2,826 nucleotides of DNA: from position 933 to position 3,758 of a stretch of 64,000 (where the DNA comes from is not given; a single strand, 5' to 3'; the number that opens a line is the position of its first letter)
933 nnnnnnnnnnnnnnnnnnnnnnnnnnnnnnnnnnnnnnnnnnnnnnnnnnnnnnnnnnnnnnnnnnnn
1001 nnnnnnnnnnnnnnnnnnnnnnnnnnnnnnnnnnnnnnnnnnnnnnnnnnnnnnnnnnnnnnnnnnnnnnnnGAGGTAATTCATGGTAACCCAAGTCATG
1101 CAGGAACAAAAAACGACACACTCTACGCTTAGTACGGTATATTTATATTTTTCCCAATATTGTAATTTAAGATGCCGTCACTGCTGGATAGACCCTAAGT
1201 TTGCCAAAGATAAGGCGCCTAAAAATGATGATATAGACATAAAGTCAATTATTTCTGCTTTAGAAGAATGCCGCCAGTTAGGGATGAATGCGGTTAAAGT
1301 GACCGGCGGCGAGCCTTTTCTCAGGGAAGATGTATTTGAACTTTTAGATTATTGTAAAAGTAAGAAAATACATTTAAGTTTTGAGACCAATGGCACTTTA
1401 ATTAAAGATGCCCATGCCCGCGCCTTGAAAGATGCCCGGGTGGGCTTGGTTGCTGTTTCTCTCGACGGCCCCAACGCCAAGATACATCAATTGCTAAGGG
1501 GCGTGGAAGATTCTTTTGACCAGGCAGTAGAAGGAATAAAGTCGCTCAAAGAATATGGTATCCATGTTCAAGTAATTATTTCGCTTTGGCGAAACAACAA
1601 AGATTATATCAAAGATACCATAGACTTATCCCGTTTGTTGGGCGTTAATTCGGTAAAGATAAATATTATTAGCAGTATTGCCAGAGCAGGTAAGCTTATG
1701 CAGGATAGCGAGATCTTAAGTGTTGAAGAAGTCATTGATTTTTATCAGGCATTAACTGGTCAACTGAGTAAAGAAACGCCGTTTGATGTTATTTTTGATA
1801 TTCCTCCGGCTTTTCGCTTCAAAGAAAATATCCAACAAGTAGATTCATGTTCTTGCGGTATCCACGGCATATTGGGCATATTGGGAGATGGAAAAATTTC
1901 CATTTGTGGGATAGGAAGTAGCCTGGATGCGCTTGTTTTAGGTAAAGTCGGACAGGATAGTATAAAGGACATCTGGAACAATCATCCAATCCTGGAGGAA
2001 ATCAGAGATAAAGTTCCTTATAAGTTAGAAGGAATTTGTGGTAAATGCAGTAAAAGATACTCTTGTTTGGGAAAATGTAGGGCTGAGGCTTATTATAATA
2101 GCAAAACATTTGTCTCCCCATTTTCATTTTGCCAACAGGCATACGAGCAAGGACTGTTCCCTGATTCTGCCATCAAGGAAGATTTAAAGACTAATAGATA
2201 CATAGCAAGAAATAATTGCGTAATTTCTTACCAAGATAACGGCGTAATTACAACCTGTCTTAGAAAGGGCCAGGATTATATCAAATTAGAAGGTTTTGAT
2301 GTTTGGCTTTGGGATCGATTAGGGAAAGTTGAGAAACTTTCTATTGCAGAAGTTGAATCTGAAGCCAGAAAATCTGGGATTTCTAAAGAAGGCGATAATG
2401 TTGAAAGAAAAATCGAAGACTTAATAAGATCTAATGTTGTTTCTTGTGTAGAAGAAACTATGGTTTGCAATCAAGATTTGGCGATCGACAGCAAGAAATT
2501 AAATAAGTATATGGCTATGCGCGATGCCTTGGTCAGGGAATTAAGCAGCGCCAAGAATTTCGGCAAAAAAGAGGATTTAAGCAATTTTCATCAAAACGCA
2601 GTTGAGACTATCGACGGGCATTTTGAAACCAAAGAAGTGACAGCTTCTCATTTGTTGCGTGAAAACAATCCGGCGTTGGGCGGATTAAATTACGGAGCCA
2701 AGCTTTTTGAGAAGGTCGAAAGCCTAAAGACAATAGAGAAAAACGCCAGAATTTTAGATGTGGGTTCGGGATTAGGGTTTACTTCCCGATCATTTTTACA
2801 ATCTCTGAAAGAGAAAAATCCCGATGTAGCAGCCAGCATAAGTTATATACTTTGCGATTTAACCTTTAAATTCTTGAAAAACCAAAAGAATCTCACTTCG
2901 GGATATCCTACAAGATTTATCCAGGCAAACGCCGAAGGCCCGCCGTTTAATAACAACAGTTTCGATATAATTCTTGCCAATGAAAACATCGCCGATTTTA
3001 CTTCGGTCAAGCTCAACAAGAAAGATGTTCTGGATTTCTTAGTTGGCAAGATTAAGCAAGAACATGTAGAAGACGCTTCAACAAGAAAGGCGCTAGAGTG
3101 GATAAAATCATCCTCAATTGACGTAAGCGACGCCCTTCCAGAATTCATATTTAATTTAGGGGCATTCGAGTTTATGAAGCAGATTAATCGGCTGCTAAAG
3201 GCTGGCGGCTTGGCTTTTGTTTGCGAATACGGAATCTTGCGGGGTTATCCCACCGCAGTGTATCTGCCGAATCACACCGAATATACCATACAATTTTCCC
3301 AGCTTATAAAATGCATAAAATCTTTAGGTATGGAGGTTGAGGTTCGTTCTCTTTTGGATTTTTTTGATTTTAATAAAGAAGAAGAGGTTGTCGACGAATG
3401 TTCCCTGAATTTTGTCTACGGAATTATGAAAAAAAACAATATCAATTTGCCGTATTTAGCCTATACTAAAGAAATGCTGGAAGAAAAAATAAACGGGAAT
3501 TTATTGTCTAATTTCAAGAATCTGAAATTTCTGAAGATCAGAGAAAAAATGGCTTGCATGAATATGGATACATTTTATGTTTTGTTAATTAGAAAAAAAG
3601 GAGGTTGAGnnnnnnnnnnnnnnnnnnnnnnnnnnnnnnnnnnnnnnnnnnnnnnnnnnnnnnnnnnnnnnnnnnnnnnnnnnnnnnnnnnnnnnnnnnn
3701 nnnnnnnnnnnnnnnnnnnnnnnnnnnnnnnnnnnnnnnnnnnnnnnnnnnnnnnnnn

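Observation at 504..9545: Compact operon resembling an undescribed RiPP biosynthetic system: 2 rSAM/SPASM enzymes + Cys/Gly/Ser-rich precursor + 2 PqqD-like + HprK-like + nucleotidyltransferase + ABC exporter + S26-like peptidase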

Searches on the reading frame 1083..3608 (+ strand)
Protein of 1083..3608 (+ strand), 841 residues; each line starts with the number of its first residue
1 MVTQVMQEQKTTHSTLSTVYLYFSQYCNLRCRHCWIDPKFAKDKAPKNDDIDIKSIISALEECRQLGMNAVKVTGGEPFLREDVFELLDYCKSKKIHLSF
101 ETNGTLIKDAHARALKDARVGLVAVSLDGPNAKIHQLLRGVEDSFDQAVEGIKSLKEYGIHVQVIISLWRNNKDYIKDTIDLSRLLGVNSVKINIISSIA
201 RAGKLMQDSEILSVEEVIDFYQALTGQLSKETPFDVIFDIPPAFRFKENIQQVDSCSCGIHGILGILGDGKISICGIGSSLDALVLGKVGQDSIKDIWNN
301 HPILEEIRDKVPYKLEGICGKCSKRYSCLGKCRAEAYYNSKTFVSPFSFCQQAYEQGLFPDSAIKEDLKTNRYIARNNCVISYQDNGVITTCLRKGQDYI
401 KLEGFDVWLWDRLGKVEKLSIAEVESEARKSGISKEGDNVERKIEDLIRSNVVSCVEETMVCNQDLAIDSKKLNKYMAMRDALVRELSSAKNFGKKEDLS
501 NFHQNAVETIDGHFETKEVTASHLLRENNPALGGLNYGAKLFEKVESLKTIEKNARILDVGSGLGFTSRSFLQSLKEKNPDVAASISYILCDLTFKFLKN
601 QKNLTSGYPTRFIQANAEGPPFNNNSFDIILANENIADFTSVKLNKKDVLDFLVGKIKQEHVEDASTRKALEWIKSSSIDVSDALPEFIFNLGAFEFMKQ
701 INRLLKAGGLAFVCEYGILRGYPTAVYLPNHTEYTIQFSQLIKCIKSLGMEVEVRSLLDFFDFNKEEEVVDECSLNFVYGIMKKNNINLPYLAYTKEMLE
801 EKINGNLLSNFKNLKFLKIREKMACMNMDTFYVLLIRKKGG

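Call 3: search_protein_families(library=pfam, proteins=[window:1083-3608:+], max_evalue=0.01)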
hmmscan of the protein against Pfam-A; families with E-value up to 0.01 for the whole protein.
window:1083-3608:+ (841 aa): 10 families
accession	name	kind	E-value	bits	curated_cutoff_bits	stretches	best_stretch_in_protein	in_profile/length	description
PF04055.27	Radical_SAM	-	7.7e-28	98.2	29.5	1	22-182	2-165/166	Radical SAM superfamily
PF08241.18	Methyltransf_11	-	3e-07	31.4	21.2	1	558-639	1-73/95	Methyltransferase domain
PF13186.11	SPASM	-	2.1e-06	28.3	21.5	1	262-322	6-66/67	Iron-sulfur cluster-binding domain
PF13649.12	Methyltransf_25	-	5.7e-06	27.4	27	1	557-637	1-75/97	Methyltransferase domain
PF13353.11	Fer4_12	-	6.9e-06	26.8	22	1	21-130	9-116/137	4Fe-4S single cluster domain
PF13847.12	Methyltransf_31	-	8.9e-06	25.9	27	1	551-641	1-89/145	Methyltransferase domain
PF02636.23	Methyltransf_28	-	2.4e-05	24.4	23.3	1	544-718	9-191/249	Putative S-adenosyl-L-methionine-dependent methyltransferase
PF08242.18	Methyltransf_12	-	0.00051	21.2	30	1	558-639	1-78/98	Methyltransferase domain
PF01209.24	Ubie_methyltran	-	0.001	18.9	20.1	1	544-633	38-123/233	ubiE/COQ5 methyltransferase family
PF13489.12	Methyltransf_23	-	0.0029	17.8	27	0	542-716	10-119/164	Methyltransferase domain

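Call 4: search_protein_families(library=ncbifam, proteins=[window:1083-3608:+], max_evalue=0.01)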
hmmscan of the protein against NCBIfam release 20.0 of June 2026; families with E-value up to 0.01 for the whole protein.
window:1083-3608:+ (841 aa): 86 families (the best 25 are shown)
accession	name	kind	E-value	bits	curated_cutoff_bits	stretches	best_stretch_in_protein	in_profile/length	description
TIGR04251.1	SCM_rSAM_ScmF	equivalog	4.3e-101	338.8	400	1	16-363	3-352/353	SynChlorMet cassette radical SAM/SPASM protein ScmF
TIGR04545.1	rSAM_ahbD_hemeb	equivalog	2.1e-43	149.1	500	1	25-350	8-335/339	heme b synthase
TIGR04055.1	rSAM_NirJ2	equivalog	2.6e-41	142.2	500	1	25-350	8-322/326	putative heme d1 biosynthesis radical SAM protein NirJ2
NF050035.1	rSAM_WgK_link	exception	2.9e-41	141.7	650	2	21-242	13-226/367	radical SAM/SPASM peptide maturase WgkB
TIGR04303.1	GeoRSP_rSAM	equivalog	3.5e-40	138.5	400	1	24-350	12-324/325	GeoRSP system radical SAM/SPASM protein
TIGR04053.2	TIGR04053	equivalog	1.6e-35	123.1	395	2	23-236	14-221/366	TIGR04053 family radical SAM/SPASM domain-containing protein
TIGR04250.1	SCM_rSAM_ScmE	equivalog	1.2e-34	119.8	400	1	24-338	10-333/358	SynChlorMet cassette radical SAM/SPASM protein ScmE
TIGR04051.1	rSAM_NirJ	equivalog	4.2e-34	118.1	515.45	2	25-196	10-176/354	heme d1 biosynthesis radical SAM protein NirJ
TIGR04054.1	rSAM_NirJ1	equivalog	5.2e-33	114.2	650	1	11-194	30-208/387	putative heme d1 biosynthesis radical SAM protein NirJ1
TIGR04546.1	rSAM_ahbC_deAc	equivalog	6.5e-30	104.2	650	1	22-215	44-230/390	12,18-didecarboxysiroheme deacetylase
TIGR04347.1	pseudo_SAM_Halo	equivalog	7.2e-30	104.5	525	1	19-206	40-222/390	TIGR04347 family pseudo-SAM/SPASM protein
TIGR03962.1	mycofact_rSAM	equivalog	2.7e-28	99.1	265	1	26-356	21-337/339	mycofactocin radical SAM maturase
TIGR04133.1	rSAM_w_lipo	hypoth_equivalog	6.6e-25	87.8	425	1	5-331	12-330/350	TIGR04133 family radical SAM/SPASM protein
NF045574.1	sacti_mat_StsB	exception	7.3e-25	87.7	625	1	9-340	88-403/466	StsB family radical SAM/SPASM domain sactipeptide maturase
TIGR02668.1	moaA_archaeal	equivalog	5.6e-24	84.7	325.25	1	19-200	12-188/303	GTP 3',8-cyclase MoaA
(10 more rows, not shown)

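Call 10: find_homologous_proteins(query=window:1083-3608:+, max_evalue=1e-10)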
Query window:1083-3608:+ (841 aa): 15 proteins with E <= 1e-10 among 8000 candidates.
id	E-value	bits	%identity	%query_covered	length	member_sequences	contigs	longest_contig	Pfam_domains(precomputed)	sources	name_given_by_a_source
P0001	0.0e+0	1907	100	100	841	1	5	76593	PF13847.13,PF02636.24,PF13186.12,PF13649.13,PF04055.28,PF13353.12,PF08241.19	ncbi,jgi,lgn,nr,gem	ncbi:MAG: radical SAM protein [Candidatus Omnitrophica bacterium]|nr:radical SAM protein [Candidatus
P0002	0.0e+0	1260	65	100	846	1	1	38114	PF13847.13,PF13186.12,PF13649.13,PF04055.28,PF13353.12,PF01209.25,PF08241.19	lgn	-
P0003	0.0e+0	1217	62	100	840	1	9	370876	PF13847.13,PF02636.24,PF13649.13,PF04055.28,PF13353.12,PF08241.19,PF08242.19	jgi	-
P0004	0.0e+0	1136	60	98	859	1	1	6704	PF13186.12,PF04055.28,PF13353.12,PF08241.19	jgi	-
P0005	0.0e+0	1134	60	98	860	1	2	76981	PF13186.12,PF04055.28,PF13353.12,PF08241.19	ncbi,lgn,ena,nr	ncbi:MAG: radical SAM protein [Candidatus Omnitrophica bacterium]|nr:radical SAM protein [Candidatus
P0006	0.0e+0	1059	68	44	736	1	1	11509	PF13847.13,PF13186.12,PF13649.13,PF04055.28,PF13353.12,PF01209.25,PF08241.19,PF08242.19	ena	-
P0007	1.5e-107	379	40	43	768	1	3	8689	PF13186.12,PF04055.28,PF13353.12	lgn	-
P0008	5.1e-105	371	38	42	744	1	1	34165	PF13186.12,PF04055.28,PF13353.12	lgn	-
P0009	8.4e-77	277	37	43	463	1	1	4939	PF04055.28,PF05402.19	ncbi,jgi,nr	ncbi:MAG: PqqD family peptide modification chaperone [Planctomycetes bacterium]|jgi:SynChlorMet cass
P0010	7.6e-76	274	38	41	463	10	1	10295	PF04055.28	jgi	-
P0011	5.4e-74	268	38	42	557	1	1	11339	PF13186.12,PF04055.28,PF27840.1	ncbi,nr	ncbi:MAG: radical SAM protein [Thermoflexales bacterium]|nr:radical SAM protein [Thermoflexales bact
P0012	2.1e-70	256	37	44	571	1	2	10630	PF04055.28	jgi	-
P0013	1.9e-62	230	35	41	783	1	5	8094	PF00534.27,PF04055.28,PF20706.4,PF13692.13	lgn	-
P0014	1.5e-18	85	26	40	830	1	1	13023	PF13847.13,PF13186.12,PF13649.13,PF04055.28,PF01135.26,PF01209.25,PF08241.19,PF08242.19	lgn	-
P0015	1.6e-16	78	27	39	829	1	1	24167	PF13847.13,PF13186.12,PF13649.13,PF04055.28,PF01209.25,PF08241.19,PF08242.19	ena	-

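Call 11: find_encoding_contigs(protein=window:1083-3608:+, flank=10000, max_places=6)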
Protein window:1083-3608:+ (841 aa): 9 contigs read that carry it; 6 places shown.
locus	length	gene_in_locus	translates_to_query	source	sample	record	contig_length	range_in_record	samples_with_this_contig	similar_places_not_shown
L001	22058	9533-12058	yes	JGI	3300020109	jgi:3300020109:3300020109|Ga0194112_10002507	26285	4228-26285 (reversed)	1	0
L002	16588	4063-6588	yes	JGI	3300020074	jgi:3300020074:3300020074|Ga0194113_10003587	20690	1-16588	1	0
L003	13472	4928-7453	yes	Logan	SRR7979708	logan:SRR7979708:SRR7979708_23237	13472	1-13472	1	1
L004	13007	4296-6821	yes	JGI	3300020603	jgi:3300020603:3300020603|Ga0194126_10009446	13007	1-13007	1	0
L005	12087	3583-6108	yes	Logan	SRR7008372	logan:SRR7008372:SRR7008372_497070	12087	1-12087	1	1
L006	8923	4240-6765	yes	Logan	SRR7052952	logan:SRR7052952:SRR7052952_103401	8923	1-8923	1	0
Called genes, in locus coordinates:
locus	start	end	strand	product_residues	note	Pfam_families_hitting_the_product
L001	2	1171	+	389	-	?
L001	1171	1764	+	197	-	PF00857:Isochorismatase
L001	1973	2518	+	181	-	PF01558:POR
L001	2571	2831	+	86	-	PF13484:Fer4_16 (faint), PF13237:Fer4_10 (faint), PF12797:Fer4_2 (faint), PF12837:Fer4_6 (faint), PF14697:Fer4_21, PF12838:Fer4_7, PF13187:Fer4_9 (weak), PF00037:Fer4 (weak)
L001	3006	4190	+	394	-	PF01855:POR_N, PF02780:Transketolase_C (weak), PF17147:PFOR_II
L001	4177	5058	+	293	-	PF02775:TPP_enzyme_C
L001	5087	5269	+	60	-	PF12797:Fer4_2 (weak), PF00037:Fer4 (faint), PF13459:Fer4_15, PF13370:Fer4_13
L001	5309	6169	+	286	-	PF04055:Radical_SAM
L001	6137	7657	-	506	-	PF13623:SurA_N_2, PF13624:SurA_N_3, PF13145:Rotamase_2, PF13616:Rotamase_3 (faint), PF00639:Rotamase (weak)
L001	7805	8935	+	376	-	PF13487:HD_5, PF01966:HD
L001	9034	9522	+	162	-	-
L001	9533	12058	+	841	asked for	PF04055:Radical_SAM, PF13353:Fer4_12 (faint), PF13847:Methyltransf_31 (faint), PF13186:SPASM (weak), PF02636:Methyltransf_28 (faint), PF08241:Methyltransf_11 (weak), PF13649:Methyltransf_25 (faint)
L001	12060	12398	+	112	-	-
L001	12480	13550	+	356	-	PF04055:Radical_SAM, PF13353:Fer4_12 (weak), PF13186:SPASM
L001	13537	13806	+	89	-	PF05402:PqqD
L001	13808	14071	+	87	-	PF05402:PqqD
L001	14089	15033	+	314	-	PF27840:ScmC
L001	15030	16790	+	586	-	PF00664:ABC_membrane, PF02463:SMC_N (weak), PF00005:ABC_tran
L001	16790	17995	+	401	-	PF14907:NTP_transf_5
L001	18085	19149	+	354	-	PF02563:Poly_export, PF22461:SLBB_2, PF10531:SLBB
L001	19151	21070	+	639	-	PF02706:Wzz, PF10609:ParA (faint), PF13807:GNVR, PF01656:CbiA (weak), PF13614:AAA_31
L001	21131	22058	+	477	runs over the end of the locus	PF04932:Wzy_C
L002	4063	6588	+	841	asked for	PF04055:Radical_SAM, PF13353:Fer4_12 (faint), PF13847:Methyltransf_31 (faint), PF13186:SPASM (weak), PF02636:Methyltransf_28 (faint), PF08241:Methyltransf_11 (weak), PF13649:Methyltransf_25 (faint)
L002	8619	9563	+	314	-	PF27840:ScmC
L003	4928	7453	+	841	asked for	PF04055:Radical_SAM, PF13353:Fer4_12 (faint), PF13847:Methyltransf_31 (faint), PF13186:SPASM (weak), PF02636:Methyltransf_28 (faint), PF08241:Methyltransf_11 (weak), PF13649:Methyltransf_25 (faint)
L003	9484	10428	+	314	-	PF27840:ScmC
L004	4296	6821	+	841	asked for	PF04055:Radical_SAM, PF13353:Fer4_12 (faint), PF13847:Methyltransf_31 (faint), PF13186:SPASM (weak), PF02636:Methyltransf_28 (faint), PF08241:Methyltransf_11 (weak), PF13649:Methyltransf_25 (faint)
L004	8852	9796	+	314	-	PF27840:ScmC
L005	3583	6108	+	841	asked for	PF04055:Radical_SAM, PF13353:Fer4_12 (faint), PF13847:Methyltransf_31 (faint), PF13186:SPASM (weak), PF02636:Methyltransf_28 (faint), PF08241:Methyltransf_11 (weak), PF13649:Methyltransf_25 (faint)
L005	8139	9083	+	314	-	PF27840:ScmC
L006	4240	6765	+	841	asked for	PF04055:Radical_SAM, PF13353:Fer4_12 (faint), PF13847:Methyltransf_31 (faint), PF13186:SPASM (weak), PF02636:Methyltransf_28 (faint), PF08241:Methyltransf_11 (weak), PF13649:Methyltransf_25 (faint)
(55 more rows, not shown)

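Call 12: find_encoding_contigs(protein=P0002, flank=10000, max_places=1)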
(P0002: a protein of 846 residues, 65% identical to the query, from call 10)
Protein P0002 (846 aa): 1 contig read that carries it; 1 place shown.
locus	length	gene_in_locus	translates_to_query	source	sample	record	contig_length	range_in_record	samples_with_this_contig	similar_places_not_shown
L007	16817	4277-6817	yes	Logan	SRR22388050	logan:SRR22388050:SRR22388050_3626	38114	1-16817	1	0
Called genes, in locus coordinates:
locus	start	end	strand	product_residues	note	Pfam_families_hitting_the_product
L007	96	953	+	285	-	PF04055:Radical_SAM, PF13353:Fer4_12 (weak)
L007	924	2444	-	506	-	PF13623:SurA_N_2, PF13624:SurA_N_3, PF13145:Rotamase_2, PF13616:Rotamase_3 (faint), PF00639:Rotamase (weak), PF27392:TP_0929_3rd (faint)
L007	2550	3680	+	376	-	PF13487:HD_5, PF01966:HD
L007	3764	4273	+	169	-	-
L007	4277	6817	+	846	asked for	PF04055:Radical_SAM, PF13353:Fer4_12 (weak), PF13186:SPASM (weak), PF01209:Ubie_methyltran (faint), PF13847:Methyltransf_31 (weak), PF08241:Methyltransf_11 (weak), PF13649:Methyltransf_25 (weak)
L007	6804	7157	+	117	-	-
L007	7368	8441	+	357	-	PF04055:Radical_SAM, PF13353:Fer4_12 (weak), PF13186:SPASM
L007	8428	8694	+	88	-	PF05402:PqqD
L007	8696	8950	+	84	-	PF05402:PqqD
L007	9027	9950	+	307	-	PF27840:ScmC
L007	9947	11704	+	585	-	PF00664:ABC_membrane, PF00005:ABC_tran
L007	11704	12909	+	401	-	PF14907:NTP_transf_5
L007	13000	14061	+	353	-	PF02563:Poly_export, PF22461:SLBB_2, PF10531:SLBB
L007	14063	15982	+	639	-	PF02706:Wzz, PF13807:GNVR, PF01656:CbiA (weak), PF10609:ParA (faint), PF13614:AAA_31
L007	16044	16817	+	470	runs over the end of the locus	PF04932:Wzy_C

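Call 13: find_encoding_contigs(protein=P0003, flank=10000, max_places=1)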
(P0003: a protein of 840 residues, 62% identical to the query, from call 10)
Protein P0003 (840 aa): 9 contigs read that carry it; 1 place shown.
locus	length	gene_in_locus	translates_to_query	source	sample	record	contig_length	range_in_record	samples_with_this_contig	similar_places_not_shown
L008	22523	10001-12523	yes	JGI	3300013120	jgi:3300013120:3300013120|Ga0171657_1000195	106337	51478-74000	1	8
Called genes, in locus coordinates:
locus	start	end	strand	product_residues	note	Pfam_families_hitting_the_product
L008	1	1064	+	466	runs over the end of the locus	PF17767:NAPRTase_N, PF02749:QRPTase_N (weak), PF04095:NAPRTase, PF17956:NAPRTase_C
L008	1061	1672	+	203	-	PF00857:Isochorismatase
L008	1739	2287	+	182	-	PF01558:POR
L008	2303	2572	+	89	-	PF13187:Fer4_9 (faint), PF13237:Fer4_10 (faint), PF00037:Fer4 (faint), PF12797:Fer4_2 (faint), PF12837:Fer4_6 (faint), PF14697:Fer4_21 (weak), PF12838:Fer4_7 (weak), PF13484:Fer4_16 (faint)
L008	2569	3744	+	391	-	PF01855:POR_N, PF17147:PFOR_II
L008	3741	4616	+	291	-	PF02775:TPP_enzyme_C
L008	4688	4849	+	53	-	PF00301:Rubredoxin, PF21349:RUBY_RBDX (faint)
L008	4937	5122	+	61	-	PF12797:Fer4_2 (weak), PF00037:Fer4 (weak), PF12837:Fer4_6 (weak), PF13459:Fer4_15, PF13370:Fer4_13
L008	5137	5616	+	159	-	PF02915:Rubrerythrin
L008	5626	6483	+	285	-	PF04055:Radical_SAM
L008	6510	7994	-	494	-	PF13623:SurA_N_2, PF13624:SurA_N_3, PF00639:Rotamase (faint), PF13145:Rotamase_2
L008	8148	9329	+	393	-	PF13487:HD_5, PF01966:HD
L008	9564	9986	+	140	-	-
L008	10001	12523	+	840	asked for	PF04055:Radical_SAM, PF13353:Fer4_12 (weak), PF02636:Methyltransf_28 (faint), PF13847:Methyltransf_31 (weak), PF08241:Methyltransf_11 (weak), PF08242:Methyltransf_12 (faint), PF13649:Methyltransf_25 (weak)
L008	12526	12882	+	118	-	-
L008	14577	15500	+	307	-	PF27840:ScmC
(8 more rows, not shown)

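Call 14: find_encoding_contigs(protein=P0005, flank=10000, max_places=1)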
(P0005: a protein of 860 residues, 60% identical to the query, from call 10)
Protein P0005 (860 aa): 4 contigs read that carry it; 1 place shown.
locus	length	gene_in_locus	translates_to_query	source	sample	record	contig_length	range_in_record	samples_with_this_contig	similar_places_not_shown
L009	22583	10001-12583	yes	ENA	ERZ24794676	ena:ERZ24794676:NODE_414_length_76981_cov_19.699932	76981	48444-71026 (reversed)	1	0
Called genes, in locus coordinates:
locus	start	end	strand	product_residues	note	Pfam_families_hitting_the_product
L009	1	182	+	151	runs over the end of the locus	PF13401:AAA_22 (weak)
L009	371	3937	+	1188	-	PF01855:POR_N, PF17147:PFOR_II, PF01558:POR, PF10371:EKR, PF12838:Fer4_7, PF13183:Fer4_8, PF13187:Fer4_9, PF13237:Fer4_10, +8 more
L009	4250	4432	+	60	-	PF06902:Fer4_19 (weak), PF12797:Fer4_2 (weak), PF00037:Fer4 (weak), PF12837:Fer4_6 (weak), PF13459:Fer4_15, PF13370:Fer4_13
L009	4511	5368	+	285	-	PF04055:Radical_SAM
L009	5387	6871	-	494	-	PF13623:SurA_N_2, PF13624:SurA_N_3, PF13145:Rotamase_2, PF00639:Rotamase (faint)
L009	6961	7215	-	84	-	PF01541:GIY-YIG, PF10544:T5orf172 (weak), PF13455:MUG113 (weak)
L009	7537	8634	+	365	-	PF13487:HD_5, PF01966:HD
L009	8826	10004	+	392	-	PF01209:Ubie_methyltran, PF13847:Methyltransf_31, PF08241:Methyltransf_11, PF08242:Methyltransf_12 (weak), PF13649:Methyltransf_25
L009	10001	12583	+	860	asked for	PF04055:Radical_SAM, PF13353:Fer4_12, PF13186:SPASM (weak), PF08241:Methyltransf_11 (faint)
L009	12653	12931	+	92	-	PF05402:PqqD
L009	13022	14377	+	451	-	PF05402:PqqD, PF13353:Fer4_12 (weak), PF04055:Radical_SAM, PF13186:SPASM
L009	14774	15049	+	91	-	-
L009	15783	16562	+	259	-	PF08843:AbiEii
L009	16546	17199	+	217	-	-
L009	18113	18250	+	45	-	-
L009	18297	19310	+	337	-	PF17286:PRMT5_C, PF22528:PRMT_C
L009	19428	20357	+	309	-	PF27840:ScmC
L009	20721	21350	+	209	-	-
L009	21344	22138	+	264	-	PF08843:AbiEii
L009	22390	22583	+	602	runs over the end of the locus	PF00664:ABC_membrane, PF00005:ABC_tran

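Call 30: find_encoding_contigs(protein=P0011, flank=10000, max_places=1)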
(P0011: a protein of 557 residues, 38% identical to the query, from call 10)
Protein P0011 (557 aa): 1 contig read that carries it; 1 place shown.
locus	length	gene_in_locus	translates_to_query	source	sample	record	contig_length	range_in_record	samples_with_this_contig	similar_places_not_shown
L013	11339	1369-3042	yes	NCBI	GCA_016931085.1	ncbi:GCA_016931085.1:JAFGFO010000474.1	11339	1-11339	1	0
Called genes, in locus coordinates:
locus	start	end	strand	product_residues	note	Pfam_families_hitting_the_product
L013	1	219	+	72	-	PF05402:PqqD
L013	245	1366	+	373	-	PF04055:Radical_SAM, PF13186:SPASM (weak)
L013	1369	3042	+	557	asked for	PF04055:Radical_SAM, PF13186:SPASM (weak), PF27840:ScmC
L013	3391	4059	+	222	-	-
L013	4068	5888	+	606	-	PF00664:ABC_membrane, PF00005:ABC_tran, PF13304:AAA_21 (faint)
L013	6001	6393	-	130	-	PF01850:PIN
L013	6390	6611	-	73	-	-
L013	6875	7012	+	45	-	-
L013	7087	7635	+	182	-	PF04542:Sigma70_r2, PF08281:Sigma70_r4_2, PF04545:Sigma70_r4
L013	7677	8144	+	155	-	-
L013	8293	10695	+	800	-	-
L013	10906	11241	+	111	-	-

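Call 31: find_encoding_contigs(protein=P0008, flank=10000, max_places=1)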
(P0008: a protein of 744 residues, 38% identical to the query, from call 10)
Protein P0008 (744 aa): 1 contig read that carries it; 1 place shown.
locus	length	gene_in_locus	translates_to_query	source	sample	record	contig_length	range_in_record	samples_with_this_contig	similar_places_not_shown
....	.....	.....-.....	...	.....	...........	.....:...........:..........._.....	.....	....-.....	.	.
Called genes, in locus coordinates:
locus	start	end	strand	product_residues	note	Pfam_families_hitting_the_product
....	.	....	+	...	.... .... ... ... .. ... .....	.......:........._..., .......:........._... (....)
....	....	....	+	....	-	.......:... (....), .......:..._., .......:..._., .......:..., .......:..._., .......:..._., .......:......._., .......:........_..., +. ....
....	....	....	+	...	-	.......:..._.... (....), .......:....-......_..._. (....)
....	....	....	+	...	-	-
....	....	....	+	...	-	-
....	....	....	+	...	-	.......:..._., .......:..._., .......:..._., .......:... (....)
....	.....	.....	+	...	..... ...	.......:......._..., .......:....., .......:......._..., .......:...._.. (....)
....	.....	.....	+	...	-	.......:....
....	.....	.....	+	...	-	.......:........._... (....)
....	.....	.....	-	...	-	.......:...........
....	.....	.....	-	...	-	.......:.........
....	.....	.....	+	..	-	-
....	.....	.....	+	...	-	-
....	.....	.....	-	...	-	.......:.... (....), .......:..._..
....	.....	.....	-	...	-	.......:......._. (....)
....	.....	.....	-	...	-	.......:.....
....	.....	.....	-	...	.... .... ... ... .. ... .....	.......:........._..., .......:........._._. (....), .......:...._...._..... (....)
